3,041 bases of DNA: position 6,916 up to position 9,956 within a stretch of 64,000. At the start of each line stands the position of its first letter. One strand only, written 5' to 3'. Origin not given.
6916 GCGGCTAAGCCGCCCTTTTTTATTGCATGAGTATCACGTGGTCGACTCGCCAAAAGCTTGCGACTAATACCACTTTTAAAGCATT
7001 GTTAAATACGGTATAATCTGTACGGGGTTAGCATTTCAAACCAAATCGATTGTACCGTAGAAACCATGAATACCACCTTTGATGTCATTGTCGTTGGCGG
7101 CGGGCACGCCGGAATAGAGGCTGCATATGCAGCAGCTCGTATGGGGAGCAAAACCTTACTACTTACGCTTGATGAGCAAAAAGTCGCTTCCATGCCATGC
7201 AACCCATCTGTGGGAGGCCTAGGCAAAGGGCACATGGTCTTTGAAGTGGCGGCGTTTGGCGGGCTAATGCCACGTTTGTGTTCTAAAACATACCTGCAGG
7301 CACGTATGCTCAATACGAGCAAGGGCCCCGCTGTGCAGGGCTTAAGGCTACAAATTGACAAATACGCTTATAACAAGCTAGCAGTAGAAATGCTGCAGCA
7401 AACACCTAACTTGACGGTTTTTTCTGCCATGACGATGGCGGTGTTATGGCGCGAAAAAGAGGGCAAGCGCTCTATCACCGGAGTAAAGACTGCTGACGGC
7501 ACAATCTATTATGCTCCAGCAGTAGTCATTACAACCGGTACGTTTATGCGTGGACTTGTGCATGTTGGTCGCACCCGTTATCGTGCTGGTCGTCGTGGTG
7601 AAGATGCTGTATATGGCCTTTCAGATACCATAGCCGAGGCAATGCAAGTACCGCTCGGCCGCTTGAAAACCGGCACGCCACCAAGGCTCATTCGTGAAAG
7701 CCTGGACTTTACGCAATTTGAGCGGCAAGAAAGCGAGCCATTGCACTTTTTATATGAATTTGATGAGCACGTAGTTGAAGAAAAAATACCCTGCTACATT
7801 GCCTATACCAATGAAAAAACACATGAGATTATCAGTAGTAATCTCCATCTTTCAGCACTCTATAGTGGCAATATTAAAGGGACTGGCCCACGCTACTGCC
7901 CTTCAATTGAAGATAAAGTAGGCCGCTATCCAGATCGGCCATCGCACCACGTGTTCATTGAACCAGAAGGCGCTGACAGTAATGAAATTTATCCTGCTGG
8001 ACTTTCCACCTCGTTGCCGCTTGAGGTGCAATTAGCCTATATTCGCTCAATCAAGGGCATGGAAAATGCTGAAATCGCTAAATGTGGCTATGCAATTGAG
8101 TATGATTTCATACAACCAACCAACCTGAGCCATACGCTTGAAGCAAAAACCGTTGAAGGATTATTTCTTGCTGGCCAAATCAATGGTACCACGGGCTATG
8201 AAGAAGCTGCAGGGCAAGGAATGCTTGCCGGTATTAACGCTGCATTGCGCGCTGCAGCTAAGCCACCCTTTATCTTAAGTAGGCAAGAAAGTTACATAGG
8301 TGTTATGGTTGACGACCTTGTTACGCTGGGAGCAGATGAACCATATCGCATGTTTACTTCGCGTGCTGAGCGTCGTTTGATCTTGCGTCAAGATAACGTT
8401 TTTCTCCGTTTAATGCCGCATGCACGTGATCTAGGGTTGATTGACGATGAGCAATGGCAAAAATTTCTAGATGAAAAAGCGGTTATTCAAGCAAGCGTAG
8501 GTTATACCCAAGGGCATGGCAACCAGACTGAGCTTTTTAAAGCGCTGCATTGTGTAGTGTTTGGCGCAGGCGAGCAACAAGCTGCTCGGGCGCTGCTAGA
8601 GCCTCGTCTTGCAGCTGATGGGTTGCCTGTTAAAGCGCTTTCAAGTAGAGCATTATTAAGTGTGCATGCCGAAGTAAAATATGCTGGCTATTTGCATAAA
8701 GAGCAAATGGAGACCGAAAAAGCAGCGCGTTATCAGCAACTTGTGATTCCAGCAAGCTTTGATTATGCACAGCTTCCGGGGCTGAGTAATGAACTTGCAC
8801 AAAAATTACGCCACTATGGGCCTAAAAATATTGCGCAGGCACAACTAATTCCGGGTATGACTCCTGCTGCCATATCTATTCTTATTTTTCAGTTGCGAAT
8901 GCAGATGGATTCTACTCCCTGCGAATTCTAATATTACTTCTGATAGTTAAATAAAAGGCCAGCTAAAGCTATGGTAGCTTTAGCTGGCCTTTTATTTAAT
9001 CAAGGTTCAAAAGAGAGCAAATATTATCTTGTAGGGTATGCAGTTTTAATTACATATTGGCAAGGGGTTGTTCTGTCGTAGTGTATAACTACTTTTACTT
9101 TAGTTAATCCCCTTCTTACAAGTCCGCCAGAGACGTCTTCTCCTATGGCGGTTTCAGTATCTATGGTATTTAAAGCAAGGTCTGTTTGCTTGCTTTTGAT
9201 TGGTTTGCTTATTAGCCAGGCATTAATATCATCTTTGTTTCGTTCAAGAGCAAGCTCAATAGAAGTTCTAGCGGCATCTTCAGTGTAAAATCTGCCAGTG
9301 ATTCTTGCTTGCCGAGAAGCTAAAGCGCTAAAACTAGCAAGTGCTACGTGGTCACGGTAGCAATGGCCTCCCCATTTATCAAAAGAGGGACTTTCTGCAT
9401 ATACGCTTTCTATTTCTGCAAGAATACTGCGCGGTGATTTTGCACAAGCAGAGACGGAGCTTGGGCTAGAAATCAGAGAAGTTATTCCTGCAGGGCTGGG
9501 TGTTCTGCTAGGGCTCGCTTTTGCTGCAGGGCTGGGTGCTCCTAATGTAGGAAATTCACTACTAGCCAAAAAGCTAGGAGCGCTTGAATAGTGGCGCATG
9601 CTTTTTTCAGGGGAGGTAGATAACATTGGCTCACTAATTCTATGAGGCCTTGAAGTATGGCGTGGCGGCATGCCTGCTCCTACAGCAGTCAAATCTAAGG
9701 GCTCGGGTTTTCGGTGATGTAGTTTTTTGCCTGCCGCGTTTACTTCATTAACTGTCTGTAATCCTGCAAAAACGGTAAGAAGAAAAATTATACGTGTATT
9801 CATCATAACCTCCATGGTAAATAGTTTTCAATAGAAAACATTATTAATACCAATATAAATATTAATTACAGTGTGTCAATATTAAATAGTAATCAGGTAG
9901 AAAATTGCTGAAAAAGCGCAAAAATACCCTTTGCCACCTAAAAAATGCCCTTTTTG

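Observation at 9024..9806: Sec-signal protein ending in a polymorphic-toxin-like GGH...TAYP domain, with a eukaryote-like Ser/Pro linker and no immunity gene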

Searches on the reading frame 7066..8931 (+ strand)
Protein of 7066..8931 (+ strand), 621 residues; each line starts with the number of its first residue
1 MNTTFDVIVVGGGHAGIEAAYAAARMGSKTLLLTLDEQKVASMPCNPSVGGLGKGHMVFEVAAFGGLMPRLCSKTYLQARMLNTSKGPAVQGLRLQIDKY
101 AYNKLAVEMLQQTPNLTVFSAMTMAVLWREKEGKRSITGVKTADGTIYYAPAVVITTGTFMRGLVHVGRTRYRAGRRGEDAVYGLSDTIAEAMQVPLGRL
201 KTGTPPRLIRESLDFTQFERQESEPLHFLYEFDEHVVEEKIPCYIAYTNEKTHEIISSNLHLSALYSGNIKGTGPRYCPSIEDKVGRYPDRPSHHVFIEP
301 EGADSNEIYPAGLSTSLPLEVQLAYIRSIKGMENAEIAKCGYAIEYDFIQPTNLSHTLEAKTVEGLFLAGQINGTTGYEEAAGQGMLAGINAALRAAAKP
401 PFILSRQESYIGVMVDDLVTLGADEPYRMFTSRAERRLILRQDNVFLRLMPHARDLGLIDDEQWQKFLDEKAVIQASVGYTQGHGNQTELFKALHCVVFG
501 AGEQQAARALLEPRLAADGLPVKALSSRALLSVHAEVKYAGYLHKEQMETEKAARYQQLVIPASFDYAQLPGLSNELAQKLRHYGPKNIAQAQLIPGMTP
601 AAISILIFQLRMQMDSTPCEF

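Call 14: find_related_loci(query=window:7066-8931:+, collection=genome_contigs, flank=6000)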
Query window:7066-8931:+ (621 aa) in genome_contigs; peptide patterns used: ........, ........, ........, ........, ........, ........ (x = any residue, [..] = any of these).
105 stretches matched a pattern; 84 encode a relative of the query (tblastn E <= 1e-3); the best 80 are kept; 80 distinct loci.
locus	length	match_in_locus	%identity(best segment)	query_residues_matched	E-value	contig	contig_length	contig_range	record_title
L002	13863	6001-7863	87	1-621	0e+0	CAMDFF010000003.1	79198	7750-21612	MAG: candidate division TM6 bacterium UASB124 isolate MoH-02may19-260 genome assembly, contig: MoH-02may19-C201, whole g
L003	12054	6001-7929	84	1-621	0e+0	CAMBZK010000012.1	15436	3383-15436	MAG: candidate division TM6 bacterium UASB124 isolate LH-02apr19-240 genome assembly, contig: LH-02apr19-C8492, whole ge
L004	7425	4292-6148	77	1-621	0e+0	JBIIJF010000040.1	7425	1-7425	MAG: Candidatus Babeliales bacterium isolate ME2001-09-26pf_3300043571_group1_bin17 Rohwer_bin1428_scaffold_3166_c1, who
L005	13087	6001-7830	67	1-611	0e+0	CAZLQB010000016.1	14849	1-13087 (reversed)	MAG TPA_asm: uncultured Pseudomonadota bacterium isolate SRP272421_co4_433 genome assembly, contig: NODE_11066_length_14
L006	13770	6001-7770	60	5-611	0e+0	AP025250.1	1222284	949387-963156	Candidatus Dependentiae bacterium Noda2021 DNA, complete genome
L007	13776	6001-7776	59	5-611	0e+0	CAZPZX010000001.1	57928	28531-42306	MAG TPA_asm: uncultured Pseudomonadota bacterium isolate SRP199154_co2_38 genome assembly, contig: NODE_309_length_57928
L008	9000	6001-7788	61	1-611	0e+0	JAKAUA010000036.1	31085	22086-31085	MAG: bacterium isolate YP3.bin125 NODE_1763_length_31085_cov_1.88178, whole genome shotgun sequence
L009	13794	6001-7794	60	1-613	0e+0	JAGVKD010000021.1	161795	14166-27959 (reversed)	MAG: Candidatus Babeliales bacterium isolate SW_44 c_000000013196, whole genome shotgun sequence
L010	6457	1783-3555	58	5-611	0e+0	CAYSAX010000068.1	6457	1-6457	MAG TPA_asm: uncultured Pseudomonadota bacterium isolate SRP302447_co2_787 genome assembly, contig: NODE_33817_length_64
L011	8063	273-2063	59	5-617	0e+0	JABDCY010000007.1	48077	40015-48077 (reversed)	MAG: Candidatus Dependentiae bacterium isolate BWMinHeated_Nextera56_MAG2 3300020846.a:Ga0207124_1014, whole genome shot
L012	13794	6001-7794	59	3-619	0e+0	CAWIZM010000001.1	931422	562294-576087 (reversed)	MAG: uncultured bacterium isolate MFD06092.bin.1.94 genome assembly, contig: contig_40501, whole genome shotgun sequence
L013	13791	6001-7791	57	3-616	0e+0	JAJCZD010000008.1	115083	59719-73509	MAG: Candidatus Dependentiae bacterium isolate OFTM184 OFTM184_7, whole genome shotgun sequence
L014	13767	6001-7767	60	5-611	0e+0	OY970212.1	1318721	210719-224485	MAG: uncultured bacterium isolate MFD01112.bin.c.2 genome assembly, chromosome: 1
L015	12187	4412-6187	58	5-613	0e+0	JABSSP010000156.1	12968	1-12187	MAG: Candidatus Dependentiae bacterium isolate DT_115 DT-Vermiphilaceae-1_scaffold_156, whole genome shotgun sequence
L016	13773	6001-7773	57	5-611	0e+0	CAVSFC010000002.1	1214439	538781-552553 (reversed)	MAG: uncultured bacterium isolate MFD01828.bin.2.56 genome assembly, contig: contig_37718, whole genome shotgun sequence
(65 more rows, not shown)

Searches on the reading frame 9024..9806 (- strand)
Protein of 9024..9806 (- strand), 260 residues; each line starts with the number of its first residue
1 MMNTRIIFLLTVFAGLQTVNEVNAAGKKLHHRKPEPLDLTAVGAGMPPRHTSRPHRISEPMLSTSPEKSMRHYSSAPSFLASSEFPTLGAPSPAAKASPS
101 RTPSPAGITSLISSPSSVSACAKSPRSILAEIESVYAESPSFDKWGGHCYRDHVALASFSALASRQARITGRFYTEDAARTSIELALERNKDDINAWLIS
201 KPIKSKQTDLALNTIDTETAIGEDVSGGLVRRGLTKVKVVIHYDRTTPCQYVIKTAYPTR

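Call 3: search_protein_families(library=pfam, proteins=[window:9024-9806:-], max_evalue=10)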
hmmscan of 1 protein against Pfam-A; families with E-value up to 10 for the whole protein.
window:9024-9806:- (260 aa): 1 family
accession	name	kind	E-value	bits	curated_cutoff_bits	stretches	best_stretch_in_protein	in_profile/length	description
PF18431.6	RNAse_A_bac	-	2.2e-10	41.8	27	1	147-258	1-113/113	Bacterial CdiA-CT RNAse A domain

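Call 4: search_protein_families(library=ncbifam, proteins=[window:9024-9806:-], max_evalue=10)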
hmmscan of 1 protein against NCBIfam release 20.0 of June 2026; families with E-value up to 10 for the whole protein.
window:9024-9806:- (260 aa): 1 family
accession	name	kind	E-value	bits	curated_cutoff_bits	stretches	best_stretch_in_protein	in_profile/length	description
NF041883.1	RNase_A_lipo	exception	0.0067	16.5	200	1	163-259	73-166/168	RNase A-like domain-containing lipoprotein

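Call 5: search_solved_structures(query=window:9024-9806:-, max_evalue=10, show_alignments=3)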
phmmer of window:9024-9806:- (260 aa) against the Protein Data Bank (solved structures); distinct sequences matched with E-value up to 10: 3.
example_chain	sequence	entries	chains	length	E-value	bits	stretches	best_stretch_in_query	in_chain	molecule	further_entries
9btv_H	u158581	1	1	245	0.09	15.9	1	106-147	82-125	T646-a.01 heavy chain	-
5e3e_B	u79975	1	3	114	0.53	13.3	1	146-259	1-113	Large exoprotein involved in heme utilization or adhesion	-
2bb0_A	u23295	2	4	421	1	12.4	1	25-76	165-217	Imidazolonepropionase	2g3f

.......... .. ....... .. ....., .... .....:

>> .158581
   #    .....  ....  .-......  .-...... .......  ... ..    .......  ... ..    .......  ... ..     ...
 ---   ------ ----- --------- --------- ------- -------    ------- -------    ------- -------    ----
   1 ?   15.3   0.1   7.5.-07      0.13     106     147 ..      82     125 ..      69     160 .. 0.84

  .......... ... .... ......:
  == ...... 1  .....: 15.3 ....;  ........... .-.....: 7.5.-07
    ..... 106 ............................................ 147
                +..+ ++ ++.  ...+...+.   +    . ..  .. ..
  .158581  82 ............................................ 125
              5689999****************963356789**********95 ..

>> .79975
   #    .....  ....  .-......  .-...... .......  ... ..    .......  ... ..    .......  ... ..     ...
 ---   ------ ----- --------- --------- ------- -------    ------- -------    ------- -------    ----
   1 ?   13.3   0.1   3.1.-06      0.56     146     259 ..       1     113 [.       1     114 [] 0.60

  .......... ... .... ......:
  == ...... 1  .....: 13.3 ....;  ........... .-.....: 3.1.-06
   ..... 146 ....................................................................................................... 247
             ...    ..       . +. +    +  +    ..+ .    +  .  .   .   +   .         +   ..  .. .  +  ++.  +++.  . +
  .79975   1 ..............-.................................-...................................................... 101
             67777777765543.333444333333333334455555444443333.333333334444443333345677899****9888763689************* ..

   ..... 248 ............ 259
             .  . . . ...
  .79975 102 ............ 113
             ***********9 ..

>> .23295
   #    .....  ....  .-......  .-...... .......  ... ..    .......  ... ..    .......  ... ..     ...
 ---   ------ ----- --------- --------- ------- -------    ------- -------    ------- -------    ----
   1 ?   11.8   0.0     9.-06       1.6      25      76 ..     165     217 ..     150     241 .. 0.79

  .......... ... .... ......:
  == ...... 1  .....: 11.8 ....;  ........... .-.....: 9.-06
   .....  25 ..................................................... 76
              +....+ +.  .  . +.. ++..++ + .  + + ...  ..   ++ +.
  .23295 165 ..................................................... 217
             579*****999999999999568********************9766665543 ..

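Call 6: find_homologous_proteins(query=window:9024-9806:-, max_evalue=0.001)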
Query window:9024-9806:- (260 aa): 2 proteins with E <= 0.001 among 1836 candidates.
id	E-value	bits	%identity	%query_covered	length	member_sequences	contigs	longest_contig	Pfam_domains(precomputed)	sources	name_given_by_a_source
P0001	4.3e-166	569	100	100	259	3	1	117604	PF18431.7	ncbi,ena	-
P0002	2.7e-42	163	45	99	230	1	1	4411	PF18431.7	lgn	-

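Call 9: find_encoding_contigs(protein=P0001, flank=10000, max_places=4)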
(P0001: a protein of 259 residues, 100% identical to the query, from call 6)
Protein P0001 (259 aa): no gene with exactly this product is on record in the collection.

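Call 10: find_encoding_contigs(protein=P0002, flank=10000, max_places=4)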
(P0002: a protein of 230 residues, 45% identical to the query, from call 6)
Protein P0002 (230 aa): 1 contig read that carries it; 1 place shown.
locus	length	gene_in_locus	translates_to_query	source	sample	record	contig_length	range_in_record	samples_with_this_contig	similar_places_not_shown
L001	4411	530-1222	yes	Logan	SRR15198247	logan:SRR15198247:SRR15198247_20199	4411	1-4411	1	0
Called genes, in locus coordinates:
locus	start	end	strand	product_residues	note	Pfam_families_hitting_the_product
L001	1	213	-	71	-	?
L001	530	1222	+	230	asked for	PF18431:RNAse_A_bac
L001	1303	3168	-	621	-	PF01134:GIDA, PF07992:Pyr_redox_2 (weak), PF12831:FAD_oxidored, PF13932:SAM_GIDA_C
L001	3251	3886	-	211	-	-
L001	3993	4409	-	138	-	?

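Call 13: find_related_loci(query=A1, collection=genome_contigs, flank=10000)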
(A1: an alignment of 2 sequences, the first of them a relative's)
Query A1 (259 aa) in genome_contigs; peptide patterns used: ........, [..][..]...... (x = any residue, [..] = any of these).
13 stretches matched a pattern, but none encodes a relative of the query by tblastn (E <= 1e-3).

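Call 15: list_cluster_members(proteins=[P0001, P0002])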
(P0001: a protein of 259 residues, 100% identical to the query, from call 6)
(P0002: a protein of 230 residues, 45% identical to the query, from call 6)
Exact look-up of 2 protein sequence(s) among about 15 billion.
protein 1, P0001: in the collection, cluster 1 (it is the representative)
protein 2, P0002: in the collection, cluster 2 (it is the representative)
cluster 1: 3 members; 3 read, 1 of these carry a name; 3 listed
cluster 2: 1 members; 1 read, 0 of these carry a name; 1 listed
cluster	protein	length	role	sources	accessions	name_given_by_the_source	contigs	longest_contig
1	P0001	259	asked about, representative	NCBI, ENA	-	-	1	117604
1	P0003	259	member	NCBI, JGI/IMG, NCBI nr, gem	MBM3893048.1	hypothetical protein FJ365_01445 [Candidatus Dependentiae bacterium] | hypothetical protein [Candidatus Dependentiae bacterium]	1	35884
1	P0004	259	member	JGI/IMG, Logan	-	-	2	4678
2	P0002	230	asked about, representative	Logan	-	-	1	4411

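Call 50: find_encoding_contigs(protein=P0003, flank=10000, max_places=3)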
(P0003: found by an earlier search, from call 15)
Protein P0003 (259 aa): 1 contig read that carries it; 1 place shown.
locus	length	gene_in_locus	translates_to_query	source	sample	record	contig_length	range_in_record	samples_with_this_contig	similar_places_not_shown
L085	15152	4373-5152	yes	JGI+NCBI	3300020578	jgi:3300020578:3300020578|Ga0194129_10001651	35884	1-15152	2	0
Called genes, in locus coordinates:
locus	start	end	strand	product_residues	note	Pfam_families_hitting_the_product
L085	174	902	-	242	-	PF01427:Peptidase_M15, PF02557:VanY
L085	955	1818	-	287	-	PF11019:DUF2608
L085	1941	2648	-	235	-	PF01458:SUFBD_core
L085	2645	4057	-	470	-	PF19295:SufBD_N, PF01458:SUFBD_core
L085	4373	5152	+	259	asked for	PF18431:RNAse_A_bac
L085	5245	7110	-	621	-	PF00890:FAD_binding_2 (faint), PF01134:GIDA, PF07992:Pyr_redox_2 (weak), PF12831:FAD_oxidored, PF13932:SAM_GIDA_C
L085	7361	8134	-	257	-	-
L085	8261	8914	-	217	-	-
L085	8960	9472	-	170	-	-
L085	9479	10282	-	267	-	-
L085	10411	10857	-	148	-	-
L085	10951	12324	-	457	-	PF00875:DNA_photolyase, PF03441:FAD_binding_7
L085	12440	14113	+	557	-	-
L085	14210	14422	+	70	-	PF01165:Ribosomal_S21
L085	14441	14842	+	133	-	PF02033:RBFA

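Call 51: find_encoding_contigs(protein=P0004, flank=10000, max_places=3)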
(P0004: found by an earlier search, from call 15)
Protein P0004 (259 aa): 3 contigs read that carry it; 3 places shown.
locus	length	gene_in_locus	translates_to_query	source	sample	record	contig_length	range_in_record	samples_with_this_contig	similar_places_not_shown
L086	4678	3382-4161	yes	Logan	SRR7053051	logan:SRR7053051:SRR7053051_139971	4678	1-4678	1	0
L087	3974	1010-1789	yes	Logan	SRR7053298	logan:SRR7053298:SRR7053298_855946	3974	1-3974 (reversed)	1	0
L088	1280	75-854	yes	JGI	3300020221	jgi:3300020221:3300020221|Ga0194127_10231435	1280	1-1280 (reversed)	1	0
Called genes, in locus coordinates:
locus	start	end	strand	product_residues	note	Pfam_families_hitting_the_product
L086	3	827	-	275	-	?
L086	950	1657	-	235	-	PF01458:SUFBD_core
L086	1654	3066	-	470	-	PF19295:SufBD_N, PF01458:SUFBD_core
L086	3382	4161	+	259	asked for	PF18431:RNAse_A_bac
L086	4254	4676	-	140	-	?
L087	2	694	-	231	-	?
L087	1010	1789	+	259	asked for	PF18431:RNAse_A_bac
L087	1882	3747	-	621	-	PF00890:FAD_binding_2 (faint), PF01134:GIDA, PF07992:Pyr_redox_2 (weak), PF12831:FAD_oxidored, PF13932:SAM_GIDA_C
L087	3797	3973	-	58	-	?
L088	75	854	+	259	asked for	PF18431:RNAse_A_bac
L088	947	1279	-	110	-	?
